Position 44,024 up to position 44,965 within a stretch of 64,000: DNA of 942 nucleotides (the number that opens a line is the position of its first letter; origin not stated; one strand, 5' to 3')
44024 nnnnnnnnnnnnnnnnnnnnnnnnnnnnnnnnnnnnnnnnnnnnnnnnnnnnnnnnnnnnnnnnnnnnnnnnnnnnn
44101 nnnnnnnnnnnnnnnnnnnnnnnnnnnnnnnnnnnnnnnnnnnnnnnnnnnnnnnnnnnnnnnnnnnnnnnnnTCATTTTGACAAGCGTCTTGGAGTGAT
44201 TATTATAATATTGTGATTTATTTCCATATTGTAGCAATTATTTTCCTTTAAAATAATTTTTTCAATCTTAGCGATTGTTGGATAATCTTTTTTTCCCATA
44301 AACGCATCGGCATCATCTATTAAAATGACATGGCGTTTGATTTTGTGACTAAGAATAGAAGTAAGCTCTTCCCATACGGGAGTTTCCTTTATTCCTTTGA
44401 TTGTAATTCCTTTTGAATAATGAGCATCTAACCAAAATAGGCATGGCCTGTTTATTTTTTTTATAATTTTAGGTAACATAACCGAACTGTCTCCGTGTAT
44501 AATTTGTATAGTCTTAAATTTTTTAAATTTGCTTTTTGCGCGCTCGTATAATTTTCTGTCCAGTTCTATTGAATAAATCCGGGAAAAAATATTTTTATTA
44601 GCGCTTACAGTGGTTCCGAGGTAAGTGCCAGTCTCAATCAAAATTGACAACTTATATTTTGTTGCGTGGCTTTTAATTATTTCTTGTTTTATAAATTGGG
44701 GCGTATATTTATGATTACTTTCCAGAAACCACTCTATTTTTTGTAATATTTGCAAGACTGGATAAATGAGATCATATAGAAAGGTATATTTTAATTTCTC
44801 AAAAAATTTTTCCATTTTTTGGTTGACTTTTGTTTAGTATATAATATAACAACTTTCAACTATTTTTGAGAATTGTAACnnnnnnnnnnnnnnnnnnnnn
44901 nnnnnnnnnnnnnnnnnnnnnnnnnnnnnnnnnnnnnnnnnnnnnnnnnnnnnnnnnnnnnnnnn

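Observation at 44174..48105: Dense glycan-decoration block: O-carbamoyltransferase flanked by TylF-like and other SAM methyltransferases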

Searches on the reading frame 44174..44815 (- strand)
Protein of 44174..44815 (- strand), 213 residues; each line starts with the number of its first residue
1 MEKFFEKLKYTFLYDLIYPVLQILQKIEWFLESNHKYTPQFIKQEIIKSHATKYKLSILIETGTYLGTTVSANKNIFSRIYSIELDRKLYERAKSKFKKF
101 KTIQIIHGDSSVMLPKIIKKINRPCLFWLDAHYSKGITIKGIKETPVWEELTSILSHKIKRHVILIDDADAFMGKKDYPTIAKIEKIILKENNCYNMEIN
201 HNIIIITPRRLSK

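Call 3: search_protein_families(library=pfam, proteins=[window:44174-44815:-], max_evalue=0.01)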
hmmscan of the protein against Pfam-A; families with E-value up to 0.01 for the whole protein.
window:44174-44815:- (213 aa): 1 family
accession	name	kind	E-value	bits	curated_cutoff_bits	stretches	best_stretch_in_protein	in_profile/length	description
PF00398.26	RrnaAD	-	0.00074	19.1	24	1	42-110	18-85/263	Ribosomal RNA adenine dimethylase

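Call 4: search_protein_families(library=ncbifam, proteins=[window:44174-44815:-], max_evalue=0.01)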
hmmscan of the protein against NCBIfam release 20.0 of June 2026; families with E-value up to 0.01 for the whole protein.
window:44174-44815:- (213 aa): 4 families
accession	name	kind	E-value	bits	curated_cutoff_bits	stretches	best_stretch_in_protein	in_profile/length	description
NF000411.1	Erm45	exception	9e-05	22.4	525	1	33-109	3-83/245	23S rRNA (adenine(2058)-N(6))-methyltransferase Erm(45)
NF000499.2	Erm23S_rRNA_broad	equivalog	0.00017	21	212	1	54-110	22-78/244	23S ribosomal RNA methyltransferase Erm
NF012220.1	erm_B_23S_MT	exception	0.0019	17.7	525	1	34-109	14-83/245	23S rRNA (adenine(2058)-N(6))-methyltransferase Erm(B)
TIGR00755.1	ksgA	equivalog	0.0039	16.5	171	1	44-111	19-85/256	16S rRNA (adenine(1518)-N(6)/adenine(1519)-N(6))-dimethyltransferase RsmA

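Call 10: search_solved_structures(query=window:44174-44815:-, max_evalue=1, show_alignments=2)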
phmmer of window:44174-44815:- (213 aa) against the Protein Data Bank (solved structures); distinct sequences matched with E-value up to 1: 12.
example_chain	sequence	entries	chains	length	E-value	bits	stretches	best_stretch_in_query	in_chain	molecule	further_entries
8x4o_A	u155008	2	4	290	0.027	17.6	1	55-121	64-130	Probable ribosomal RNA small subunit methyltransferase A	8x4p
8x3w_A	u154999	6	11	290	0.03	17.4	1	55-121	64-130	Probable ribosomal RNA small subunit methyltransferase A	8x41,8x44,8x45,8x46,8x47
8x4l_A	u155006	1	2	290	0.035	17.2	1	55-121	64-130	Probable ribosomal RNA small subunit methyltransferase A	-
1vbf_A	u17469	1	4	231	0.12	15.4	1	57-112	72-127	231aa long hypothetical protein-L-isoaspartate O-methyltransferase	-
4o2r_A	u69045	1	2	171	0.24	14.5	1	66-117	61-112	GTP-binding protein Rheb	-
8x4g_A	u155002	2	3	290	0.29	14.2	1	55-121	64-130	Probable ribosomal RNA small subunit methyltransferase A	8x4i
5zw3_A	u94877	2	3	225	0.29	14.1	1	13-111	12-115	Putative O-methyltransferase YrrM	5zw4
4o2l_A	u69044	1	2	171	0.5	13.4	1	68-117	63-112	GTP-binding protein Rheb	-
2l0x_A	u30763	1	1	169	0.74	12.8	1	72-117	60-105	GTP-binding protein Rheb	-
3t5g_A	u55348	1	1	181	0.86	12.6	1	72-117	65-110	GTP-binding protein Rheb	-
9ed4_L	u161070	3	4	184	0.88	12.6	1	72-117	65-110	GTP-binding protein Rheb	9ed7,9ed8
6bcu_S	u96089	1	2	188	0.92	12.5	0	72-117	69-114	GTP-binding protein Rheb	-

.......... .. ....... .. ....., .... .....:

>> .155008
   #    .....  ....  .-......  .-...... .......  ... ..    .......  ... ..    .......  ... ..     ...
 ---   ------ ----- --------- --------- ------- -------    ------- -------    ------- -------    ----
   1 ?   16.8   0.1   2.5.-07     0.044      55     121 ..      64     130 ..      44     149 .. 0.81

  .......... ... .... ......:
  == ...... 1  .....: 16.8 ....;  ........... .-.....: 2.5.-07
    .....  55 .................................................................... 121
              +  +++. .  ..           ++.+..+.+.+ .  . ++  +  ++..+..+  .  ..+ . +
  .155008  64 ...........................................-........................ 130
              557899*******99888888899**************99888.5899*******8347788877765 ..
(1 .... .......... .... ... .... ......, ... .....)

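Call 28: find_homologous_proteins(query=window:44174-44815:-, max_evalue=0.001)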
Query window:44174-44815:- (213 aa): 3549 proteins with E <= 0.001 among 3727 candidates; the best 120 are listed.
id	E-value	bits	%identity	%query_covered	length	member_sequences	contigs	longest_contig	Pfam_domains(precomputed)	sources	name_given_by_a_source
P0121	4.2e-135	466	100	100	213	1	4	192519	-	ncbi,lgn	-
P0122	4.8e-110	384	81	100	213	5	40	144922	-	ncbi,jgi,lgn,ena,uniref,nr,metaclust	ncbi:hypothetical protein A3H81_01610 [Candidatus Daviesbacteria bacterium RIFCSPLOWO2_02_FULL_38_18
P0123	5.6e-107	374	80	98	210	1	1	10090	-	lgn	-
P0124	3.2e-97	342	73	99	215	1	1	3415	-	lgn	-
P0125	1.6e-81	291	67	98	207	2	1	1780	-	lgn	-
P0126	6.8e-81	289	65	99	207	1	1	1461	-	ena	-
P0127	6.8e-80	286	64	98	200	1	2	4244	PF00398.27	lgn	-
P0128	2.4e-78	281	64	99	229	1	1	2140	-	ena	-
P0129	1.0e-75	272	59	98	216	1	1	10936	-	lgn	-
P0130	1.8e-75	271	58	99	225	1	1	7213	-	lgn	-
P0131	3.5e-75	270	56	100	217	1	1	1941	-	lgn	-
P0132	8.4e-74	266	59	98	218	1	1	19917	-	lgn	-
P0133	2.3e-72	261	59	98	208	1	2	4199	-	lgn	-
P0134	1.7e-71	258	56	98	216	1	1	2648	-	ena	-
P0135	3.3e-71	257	56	98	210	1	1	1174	-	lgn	-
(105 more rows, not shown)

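Call 46: predict_structure(alignment_id=A1)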
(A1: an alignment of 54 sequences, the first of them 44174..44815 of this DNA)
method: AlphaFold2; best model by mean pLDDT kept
length: 213 residues; sequences in the alignment: 54
mean_pLDDT: 88.5   pTM: 0.86
mean pLDDT of the five models: 88.5, 88.1, 86.1, 85.1, 84.8
residues with pLDDT >= 90: 135; 70-90: 60; 50-70: 12; < 50: 6
segments of 3 or more residues with pLDDT < 50: 136-140
pLDDT, mean of each block of 10 residues (from residue 1): 71 80 83 77 95 98 88 97 93 95 96 97 97 61 85 95 96 93 94 88 94 49
secondary structure, 60 per line:
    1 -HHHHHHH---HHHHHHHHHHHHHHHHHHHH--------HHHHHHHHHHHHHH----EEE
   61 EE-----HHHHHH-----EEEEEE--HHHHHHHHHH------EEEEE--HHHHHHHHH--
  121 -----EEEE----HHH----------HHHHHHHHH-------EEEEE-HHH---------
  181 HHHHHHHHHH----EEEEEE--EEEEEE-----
elements in order: H2-8 H12-31 H40-53 E58-62 H68-73 E79-84 H87-96 E103-107 H110-118 E126-129 H147-155 E163-167 H181-190 E195-200 E203-208

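Call 48: fold_search(model_id=the predicted structure, library=pdb)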
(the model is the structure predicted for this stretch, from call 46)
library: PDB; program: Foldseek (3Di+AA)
matches with E <= 10: 1914; with E <= 0.001: 865
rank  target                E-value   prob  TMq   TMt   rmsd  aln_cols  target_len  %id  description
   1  3ntv_A                5.2e-09  1.00  0.56  0.56   9.7       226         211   15  Crystal structure of a putative caffeoyl-CoA O-methyltransferase from Staphylococcus aureus (released 2011-07-06)
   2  8k1f_A                9.2e-09  1.00  0.55  0.62   7.8       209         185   16  Crystal Structure of TrmR from Fusobacterium nucleatum (released 2023-08-02)
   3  8k1f_C                1.6e-08  1.00  0.50  0.54   6.6       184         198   18  Crystal Structure of TrmR from Fusobacterium nucleatum (released 2023-08-02)
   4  3ntv_B                2.0e-08  1.00  0.54  0.55   9.3       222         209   16  Crystal structure of a putative caffeoyl-CoA O-methyltransferase from Staphylococcus aureus (released 2011-07-06)
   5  5zw3_A                2.7e-08  1.00  0.57  0.58   8.4       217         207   18  Crystal Structure of TrmR from B. subtilis (released 2018-07-11)
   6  8c9v                  5.1e-08  1.00  0.53  0.59   5.1       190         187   16  O-methyltransferase from Desulfuromonas acetoxidans (released 2023-04-05)
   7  8k1f_B                5.8e-08  1.00  0.50  0.55   8.1       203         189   18  Crystal Structure of TrmR from Fusobacterium nucleatum (released 2023-08-02)
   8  4oa8_A                6.2e-08  1.00  0.58  0.57   4.6       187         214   14  X-ray crystal structure of O-methyltransferase from Anaplasma phagocytophilum in apo form (released 2014-01-15)
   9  4ymg_B                6.6e-08  1.00  0.54  0.49   7.4       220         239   14  Crystal structure of SAM-bound Podospora anserina methyltransferase PaMTH1 (released 2015-05-27)
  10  4qvk_A                7.1e-08  1.00  0.53  0.49   7.6       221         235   13  Apo-crystal structure of Podospora anserina methyltransferase PaMTH1 (released 2015-05-27)
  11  4oa5_A                7.5e-08  1.00  0.58  0.58   4.5       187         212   14  X-ray crystal structure of an O-methyltransferase from Anaplasma phagocytophilum bound to SAH solved by iodide SAD pha (released 2014-03-05)
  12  7cvu_A                8.5e-08  1.00  0.61  0.59   6.4       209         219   14  Crystal structure of Catechol o-methyl transferase (COMT) from Niastella koreensis (released 2021-09-01)
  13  4oa8_B                9.7e-08  1.00  0.55  0.55   5.1       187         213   14  X-ray crystal structure of O-methyltransferase from Anaplasma phagocytophilum in apo form (released 2014-01-15)
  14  3tqs_A                9.7e-08  1.00  0.54  0.48   5.3       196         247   16  Structure of the dimethyladenosine transferase (ksgA) from Coxiella burnetii (released 2011-09-28)
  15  2gpy_B                1.0e-07  1.00  0.52  0.57   6.3       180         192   18  Crystal structure of putative O-methyltransferase from Bacillus halodurans (released 2006-06-06)
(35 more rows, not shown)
